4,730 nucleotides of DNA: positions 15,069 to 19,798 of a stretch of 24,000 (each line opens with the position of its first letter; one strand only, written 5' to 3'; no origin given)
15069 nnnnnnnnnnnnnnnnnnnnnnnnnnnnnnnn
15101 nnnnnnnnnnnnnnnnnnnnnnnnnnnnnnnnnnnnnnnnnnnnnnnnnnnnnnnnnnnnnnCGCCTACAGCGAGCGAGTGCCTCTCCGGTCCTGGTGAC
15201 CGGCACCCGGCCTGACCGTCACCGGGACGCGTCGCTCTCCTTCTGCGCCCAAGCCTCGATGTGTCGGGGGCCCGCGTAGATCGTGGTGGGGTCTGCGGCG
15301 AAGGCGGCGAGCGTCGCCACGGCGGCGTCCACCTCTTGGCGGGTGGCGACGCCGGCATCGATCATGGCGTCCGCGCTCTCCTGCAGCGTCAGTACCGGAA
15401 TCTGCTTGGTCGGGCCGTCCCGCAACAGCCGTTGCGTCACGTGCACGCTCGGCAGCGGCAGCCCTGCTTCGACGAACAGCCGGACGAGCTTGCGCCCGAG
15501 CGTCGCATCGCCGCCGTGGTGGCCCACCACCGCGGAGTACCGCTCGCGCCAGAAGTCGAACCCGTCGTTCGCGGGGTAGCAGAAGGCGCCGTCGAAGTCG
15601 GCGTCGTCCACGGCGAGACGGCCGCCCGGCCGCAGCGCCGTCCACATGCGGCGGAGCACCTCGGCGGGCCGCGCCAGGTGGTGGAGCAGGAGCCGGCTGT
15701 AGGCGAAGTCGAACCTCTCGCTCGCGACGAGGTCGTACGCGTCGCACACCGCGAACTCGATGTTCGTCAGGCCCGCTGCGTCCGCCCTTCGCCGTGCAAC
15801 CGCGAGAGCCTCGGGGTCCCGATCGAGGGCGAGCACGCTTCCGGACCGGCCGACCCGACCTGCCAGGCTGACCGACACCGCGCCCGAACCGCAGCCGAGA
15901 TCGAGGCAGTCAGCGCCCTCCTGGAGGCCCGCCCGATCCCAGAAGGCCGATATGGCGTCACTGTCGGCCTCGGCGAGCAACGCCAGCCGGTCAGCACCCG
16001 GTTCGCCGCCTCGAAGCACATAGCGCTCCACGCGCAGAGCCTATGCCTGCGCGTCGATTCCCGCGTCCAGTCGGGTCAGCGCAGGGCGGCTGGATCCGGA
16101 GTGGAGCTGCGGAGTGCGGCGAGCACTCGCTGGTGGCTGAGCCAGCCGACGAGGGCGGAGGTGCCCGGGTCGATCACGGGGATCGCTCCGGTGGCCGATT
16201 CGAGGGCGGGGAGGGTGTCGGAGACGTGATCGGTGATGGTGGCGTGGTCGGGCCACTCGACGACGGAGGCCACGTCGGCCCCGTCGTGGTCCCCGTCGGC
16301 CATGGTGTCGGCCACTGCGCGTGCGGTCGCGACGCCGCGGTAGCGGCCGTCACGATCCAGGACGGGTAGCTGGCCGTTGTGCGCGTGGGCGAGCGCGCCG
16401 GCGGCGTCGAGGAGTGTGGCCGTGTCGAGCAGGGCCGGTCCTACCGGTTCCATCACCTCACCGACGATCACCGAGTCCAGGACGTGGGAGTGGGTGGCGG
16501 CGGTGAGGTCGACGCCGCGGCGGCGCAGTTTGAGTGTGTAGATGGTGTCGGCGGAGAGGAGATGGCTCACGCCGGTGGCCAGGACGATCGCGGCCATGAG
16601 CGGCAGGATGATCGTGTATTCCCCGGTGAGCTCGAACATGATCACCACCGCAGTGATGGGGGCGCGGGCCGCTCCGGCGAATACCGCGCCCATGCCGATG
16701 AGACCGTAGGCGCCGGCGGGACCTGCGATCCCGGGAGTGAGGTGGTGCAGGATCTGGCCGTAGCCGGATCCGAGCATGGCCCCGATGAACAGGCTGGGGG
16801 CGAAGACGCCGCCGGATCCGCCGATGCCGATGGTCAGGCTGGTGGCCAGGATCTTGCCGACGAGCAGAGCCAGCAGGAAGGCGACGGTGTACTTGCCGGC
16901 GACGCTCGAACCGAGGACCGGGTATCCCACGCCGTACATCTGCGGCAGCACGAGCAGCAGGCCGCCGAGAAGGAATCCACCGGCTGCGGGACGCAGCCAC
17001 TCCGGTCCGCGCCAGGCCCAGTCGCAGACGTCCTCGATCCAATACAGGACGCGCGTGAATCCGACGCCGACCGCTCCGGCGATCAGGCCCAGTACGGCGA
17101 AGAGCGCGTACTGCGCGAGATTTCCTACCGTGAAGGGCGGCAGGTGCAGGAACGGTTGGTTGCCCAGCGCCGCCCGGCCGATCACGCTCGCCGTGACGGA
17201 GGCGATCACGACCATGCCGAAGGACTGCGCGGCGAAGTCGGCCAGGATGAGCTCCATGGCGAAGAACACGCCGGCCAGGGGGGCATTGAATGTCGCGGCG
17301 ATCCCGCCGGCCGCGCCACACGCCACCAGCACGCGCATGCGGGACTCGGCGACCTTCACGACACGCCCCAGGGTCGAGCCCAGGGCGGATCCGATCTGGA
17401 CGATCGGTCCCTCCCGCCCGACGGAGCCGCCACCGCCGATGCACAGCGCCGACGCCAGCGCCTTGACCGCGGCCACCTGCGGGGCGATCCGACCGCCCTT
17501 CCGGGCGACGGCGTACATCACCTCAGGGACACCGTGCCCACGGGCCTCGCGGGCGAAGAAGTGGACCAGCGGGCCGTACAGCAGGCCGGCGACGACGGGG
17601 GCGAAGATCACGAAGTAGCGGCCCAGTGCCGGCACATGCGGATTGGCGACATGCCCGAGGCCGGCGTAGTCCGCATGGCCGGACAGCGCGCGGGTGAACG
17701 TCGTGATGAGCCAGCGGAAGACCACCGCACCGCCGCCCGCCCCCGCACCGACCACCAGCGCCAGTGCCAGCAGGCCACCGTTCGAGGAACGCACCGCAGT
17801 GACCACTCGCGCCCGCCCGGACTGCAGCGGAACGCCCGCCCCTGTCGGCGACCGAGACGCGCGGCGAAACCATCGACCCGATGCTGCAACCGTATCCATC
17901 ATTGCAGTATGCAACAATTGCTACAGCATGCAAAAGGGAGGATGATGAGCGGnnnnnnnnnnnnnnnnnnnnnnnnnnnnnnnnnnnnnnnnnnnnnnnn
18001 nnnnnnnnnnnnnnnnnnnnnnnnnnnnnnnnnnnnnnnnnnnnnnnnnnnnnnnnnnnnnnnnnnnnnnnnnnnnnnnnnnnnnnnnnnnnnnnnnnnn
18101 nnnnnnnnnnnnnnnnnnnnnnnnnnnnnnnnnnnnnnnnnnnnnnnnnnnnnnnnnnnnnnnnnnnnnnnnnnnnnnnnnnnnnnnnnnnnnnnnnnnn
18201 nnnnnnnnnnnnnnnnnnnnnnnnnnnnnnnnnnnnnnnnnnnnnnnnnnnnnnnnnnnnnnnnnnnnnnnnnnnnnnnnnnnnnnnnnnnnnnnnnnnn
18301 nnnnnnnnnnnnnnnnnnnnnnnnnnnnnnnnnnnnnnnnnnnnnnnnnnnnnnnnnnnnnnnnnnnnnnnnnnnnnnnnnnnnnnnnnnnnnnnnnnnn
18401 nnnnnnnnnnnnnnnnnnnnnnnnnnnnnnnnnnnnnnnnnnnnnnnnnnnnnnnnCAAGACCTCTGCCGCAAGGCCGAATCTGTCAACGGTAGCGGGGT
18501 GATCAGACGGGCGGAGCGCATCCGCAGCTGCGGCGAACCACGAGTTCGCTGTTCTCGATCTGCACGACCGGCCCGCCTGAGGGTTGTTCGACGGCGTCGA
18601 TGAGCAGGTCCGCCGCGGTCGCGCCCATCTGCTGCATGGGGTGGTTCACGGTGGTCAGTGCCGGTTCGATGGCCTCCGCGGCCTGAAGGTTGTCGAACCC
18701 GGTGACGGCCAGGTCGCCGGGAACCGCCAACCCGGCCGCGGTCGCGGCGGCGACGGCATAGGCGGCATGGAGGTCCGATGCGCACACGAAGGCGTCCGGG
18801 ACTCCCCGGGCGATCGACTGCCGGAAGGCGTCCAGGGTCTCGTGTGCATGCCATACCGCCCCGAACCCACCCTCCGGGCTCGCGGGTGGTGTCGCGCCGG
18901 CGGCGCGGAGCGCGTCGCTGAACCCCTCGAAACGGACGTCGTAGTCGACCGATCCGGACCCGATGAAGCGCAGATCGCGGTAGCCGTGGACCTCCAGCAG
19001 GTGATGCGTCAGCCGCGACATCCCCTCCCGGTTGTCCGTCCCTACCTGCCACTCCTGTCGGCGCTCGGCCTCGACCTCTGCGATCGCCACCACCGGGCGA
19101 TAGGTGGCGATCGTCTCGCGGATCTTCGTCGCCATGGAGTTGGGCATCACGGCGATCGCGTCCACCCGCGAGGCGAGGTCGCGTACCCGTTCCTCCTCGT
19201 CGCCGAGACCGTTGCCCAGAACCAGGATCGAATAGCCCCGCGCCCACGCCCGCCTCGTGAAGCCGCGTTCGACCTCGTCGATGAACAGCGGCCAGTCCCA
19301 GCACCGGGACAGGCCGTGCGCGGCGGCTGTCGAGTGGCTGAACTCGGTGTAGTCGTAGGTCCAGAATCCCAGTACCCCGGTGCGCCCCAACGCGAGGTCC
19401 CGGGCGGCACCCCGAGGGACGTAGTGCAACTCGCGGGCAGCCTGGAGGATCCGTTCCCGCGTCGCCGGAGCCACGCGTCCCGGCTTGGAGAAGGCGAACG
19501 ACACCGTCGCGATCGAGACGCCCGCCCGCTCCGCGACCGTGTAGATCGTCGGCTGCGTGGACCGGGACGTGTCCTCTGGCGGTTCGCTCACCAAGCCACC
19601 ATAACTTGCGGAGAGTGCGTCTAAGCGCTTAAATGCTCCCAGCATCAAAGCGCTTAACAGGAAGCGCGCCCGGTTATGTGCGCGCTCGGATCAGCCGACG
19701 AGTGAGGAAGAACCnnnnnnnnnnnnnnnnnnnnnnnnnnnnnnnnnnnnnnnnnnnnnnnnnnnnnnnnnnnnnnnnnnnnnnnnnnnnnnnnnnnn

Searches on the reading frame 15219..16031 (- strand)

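Call 14: search_protein_families(library=pfam, proteins=[window:15219-16031:-], max_evalue=0.001)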
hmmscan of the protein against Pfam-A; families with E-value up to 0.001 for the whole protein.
window:15219-16031:- (270 aa): 11 families
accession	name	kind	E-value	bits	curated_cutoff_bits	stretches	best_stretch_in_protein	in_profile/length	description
PF13847.12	Methyltransf_31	-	2.2e-24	86.3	27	1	38-188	3-143/145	Methyltransferase domain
PF13649.12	Methyltransf_25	-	1.5e-20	74.1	27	1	43-137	2-97/97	Methyltransferase domain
PF08241.18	Methyltransf_11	-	3.1e-20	73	21.2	1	43-140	1-94/95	Methyltransferase domain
PF08242.18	Methyltransf_12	-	1.9e-15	57.8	30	1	43-139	1-98/98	Methyltransferase domain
PF13489.12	Methyltransf_23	-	2.7e-13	50.4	27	1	26-190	12-158/164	Methyltransferase domain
PF01209.24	Ubie_methyltran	-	3.9e-12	46.5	20.1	1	32-141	41-151/233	ubiE/COQ5 methyltransferase family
PF05175.20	MTS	-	1.8e-08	34.6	23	1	40-109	33-101/170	Methyltransferase small domain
PF01135.25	PCMT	-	1.4e-07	31.9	20.3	1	34-140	69-170/210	Protein-L-isoaspartate(D-aspartate) O-methyltransferase (PCMT)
PF03848.20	TehB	-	1e-06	28.7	20.4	1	40-138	32-129/193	Tellurite resistance protein TehB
PF06325.19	PrmA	-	5e-06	26.7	22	1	36-139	159-256/296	Ribosomal protein L11 methyltransferase (PrmA)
PF02353.26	CMAS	-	0.00015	21.6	27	1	18-138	42-161/273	Mycolic acid cyclopropane synthetase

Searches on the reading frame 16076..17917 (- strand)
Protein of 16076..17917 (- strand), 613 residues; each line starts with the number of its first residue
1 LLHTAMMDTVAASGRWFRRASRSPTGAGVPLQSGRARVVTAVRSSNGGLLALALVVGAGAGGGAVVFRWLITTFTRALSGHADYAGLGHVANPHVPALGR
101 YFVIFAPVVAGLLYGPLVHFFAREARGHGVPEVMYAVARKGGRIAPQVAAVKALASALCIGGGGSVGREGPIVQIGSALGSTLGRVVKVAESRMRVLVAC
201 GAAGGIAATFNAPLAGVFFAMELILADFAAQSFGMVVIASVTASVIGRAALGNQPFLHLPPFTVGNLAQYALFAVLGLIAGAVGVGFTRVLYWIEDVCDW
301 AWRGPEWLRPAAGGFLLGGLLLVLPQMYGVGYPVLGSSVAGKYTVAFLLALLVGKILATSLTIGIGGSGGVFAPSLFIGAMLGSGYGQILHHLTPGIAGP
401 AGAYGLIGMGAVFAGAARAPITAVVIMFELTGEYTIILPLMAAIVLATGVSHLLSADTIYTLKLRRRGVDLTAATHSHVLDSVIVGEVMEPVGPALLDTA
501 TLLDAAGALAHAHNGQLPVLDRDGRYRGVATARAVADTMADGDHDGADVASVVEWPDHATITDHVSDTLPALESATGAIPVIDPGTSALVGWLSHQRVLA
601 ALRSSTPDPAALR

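Call 14: search_protein_families(library=pfam, proteins=[window:16076-17917:-], max_evalue=0.001)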
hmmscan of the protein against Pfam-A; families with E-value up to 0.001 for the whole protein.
window:16076-17917:- (613 aa): 2 families
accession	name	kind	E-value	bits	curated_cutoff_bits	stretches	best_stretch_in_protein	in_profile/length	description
PF00654.25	Voltage_CLC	-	1.2e-98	331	24.8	1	111-451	2-345/346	Voltage gated chloride channel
PF00571.33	CBS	-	1.8e-06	28.6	24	0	485-538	1-54/57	CBS domain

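Call 58: find_encoding_contigs(protein=window:16076-17917:-, flank=10000, max_places=2)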
Protein window:16076-17917:- (613 aa): no gene with exactly this product is on record in the collection.

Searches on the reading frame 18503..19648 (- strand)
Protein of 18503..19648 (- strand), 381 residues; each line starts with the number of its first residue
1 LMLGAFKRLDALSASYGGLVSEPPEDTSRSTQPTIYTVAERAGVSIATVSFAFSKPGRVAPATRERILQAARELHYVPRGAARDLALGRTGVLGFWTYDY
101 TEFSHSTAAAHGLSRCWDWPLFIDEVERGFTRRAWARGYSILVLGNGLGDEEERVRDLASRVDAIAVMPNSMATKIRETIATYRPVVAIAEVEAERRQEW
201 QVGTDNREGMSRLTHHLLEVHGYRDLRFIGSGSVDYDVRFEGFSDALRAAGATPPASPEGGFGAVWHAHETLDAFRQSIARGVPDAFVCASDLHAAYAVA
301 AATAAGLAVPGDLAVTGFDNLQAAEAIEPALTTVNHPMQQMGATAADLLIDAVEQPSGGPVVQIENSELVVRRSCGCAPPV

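Call 14: search_protein_families(library=pfam, proteins=[window:18503-19648:-], max_evalue=0.001)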
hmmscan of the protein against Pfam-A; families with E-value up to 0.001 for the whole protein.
window:18503-19648:- (381 aa): 4 families
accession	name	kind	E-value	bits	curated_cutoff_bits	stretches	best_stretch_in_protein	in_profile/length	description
PF13377.12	Peripla_BP_3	-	1.3e-28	100.6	26.5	1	217-375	4-167/167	Periplasmic binding protein-like domain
PF00356.27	LacI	-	1.9e-14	53.6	27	1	34-78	1-45/46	Bacterial regulatory proteins, lacI family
PF00532.27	Peripla_BP_1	-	8.5e-11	42.3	22.2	1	124-355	17-264/281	Periplasmic binding proteins and sugar binding domain of LacI family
PF13407.12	Peripla_BP_4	-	8.1e-06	26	35.1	1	122-353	12-254/258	Periplasmic binding protein domain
